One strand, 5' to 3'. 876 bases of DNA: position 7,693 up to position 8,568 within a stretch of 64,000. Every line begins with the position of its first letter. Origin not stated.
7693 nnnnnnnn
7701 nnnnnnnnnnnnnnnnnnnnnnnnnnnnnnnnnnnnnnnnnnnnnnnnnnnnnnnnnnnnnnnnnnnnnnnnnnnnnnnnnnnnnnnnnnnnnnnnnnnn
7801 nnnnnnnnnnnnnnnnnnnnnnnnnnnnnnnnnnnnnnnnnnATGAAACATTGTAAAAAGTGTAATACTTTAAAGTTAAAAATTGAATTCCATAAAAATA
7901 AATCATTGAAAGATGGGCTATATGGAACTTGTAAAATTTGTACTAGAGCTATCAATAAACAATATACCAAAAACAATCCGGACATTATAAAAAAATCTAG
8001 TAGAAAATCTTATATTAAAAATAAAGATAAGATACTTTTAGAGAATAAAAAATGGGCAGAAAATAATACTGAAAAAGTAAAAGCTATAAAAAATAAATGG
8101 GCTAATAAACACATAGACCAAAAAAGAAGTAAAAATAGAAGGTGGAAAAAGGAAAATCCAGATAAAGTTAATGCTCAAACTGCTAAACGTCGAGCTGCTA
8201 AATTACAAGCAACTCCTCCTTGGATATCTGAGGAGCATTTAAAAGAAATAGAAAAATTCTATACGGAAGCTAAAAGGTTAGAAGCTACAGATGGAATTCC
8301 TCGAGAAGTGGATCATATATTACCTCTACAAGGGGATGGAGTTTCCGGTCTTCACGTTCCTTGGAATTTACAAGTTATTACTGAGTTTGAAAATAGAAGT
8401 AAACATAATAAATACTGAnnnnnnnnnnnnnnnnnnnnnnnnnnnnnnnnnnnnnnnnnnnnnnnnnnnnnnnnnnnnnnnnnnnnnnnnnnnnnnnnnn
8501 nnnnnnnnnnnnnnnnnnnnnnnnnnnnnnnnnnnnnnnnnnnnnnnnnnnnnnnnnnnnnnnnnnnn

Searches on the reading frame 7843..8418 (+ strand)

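Call 3: search_protein_families(library=pfam, proteins=[window:7843-8418:+], max_evalue=1)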
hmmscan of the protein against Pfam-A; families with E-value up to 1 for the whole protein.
window:7843-8418:+ (191 aa): 0 families

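Call 4: search_protein_families(library=phrogs, proteins=[window:7843-8418:+], max_evalue=1)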
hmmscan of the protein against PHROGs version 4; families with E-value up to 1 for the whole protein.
window:7843-8418:+ (191 aa): 17 families
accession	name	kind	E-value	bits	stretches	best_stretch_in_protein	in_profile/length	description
phrog_1035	-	DNA, RNA and nucleotide metabolism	3.1e-24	87.3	1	1-190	63-213/271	endonuclease VII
phrog_26577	-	unknown function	8.6e-18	65.8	1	110-189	29-105/119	-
phrog_2340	-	DNA, RNA and nucleotide metabolism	1.1e-11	46.2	1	1-119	8-115/171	endonuclease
phrog_17714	-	unknown function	6.5e-05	24.2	1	51-143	17-108/129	-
phrog_5558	-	moron, auxiliary metabolic gene and host takeover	0.00045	21.5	1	1-117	8-123/130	Lar-like restriction alleviation protein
phrog_30827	-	unknown function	0.00049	20.4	1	118-189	83-147/271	-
phrog_2633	-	DNA, RNA and nucleotide metabolism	0.00054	21.2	1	1-72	13-77/142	endonuclease VII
phrog_30859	-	unknown function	0.00092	21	1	2-88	3-92/117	-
phrog_7091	-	DNA, RNA and nucleotide metabolism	0.0015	19.9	1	2-118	14-123/132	HNH endonuclease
phrog_12813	-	unknown function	0.0015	19.4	1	2-39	154-190/199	-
phrog_6762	-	unknown function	0.0028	18.6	1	1-36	202-237/242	-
phrog_2255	-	DNA, RNA and nucleotide metabolism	0.005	17.3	1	1-61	53-99/211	HNH endonuclease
phrog_8660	-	DNA, RNA and nucleotide metabolism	0.016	16.3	1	33-163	61-155/196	HNH endonuclease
phrog_6611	-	unknown function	0.066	14.3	1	2-39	142-179/180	-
phrog_11628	-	unknown function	0.093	14.2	1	84-146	8-64/128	-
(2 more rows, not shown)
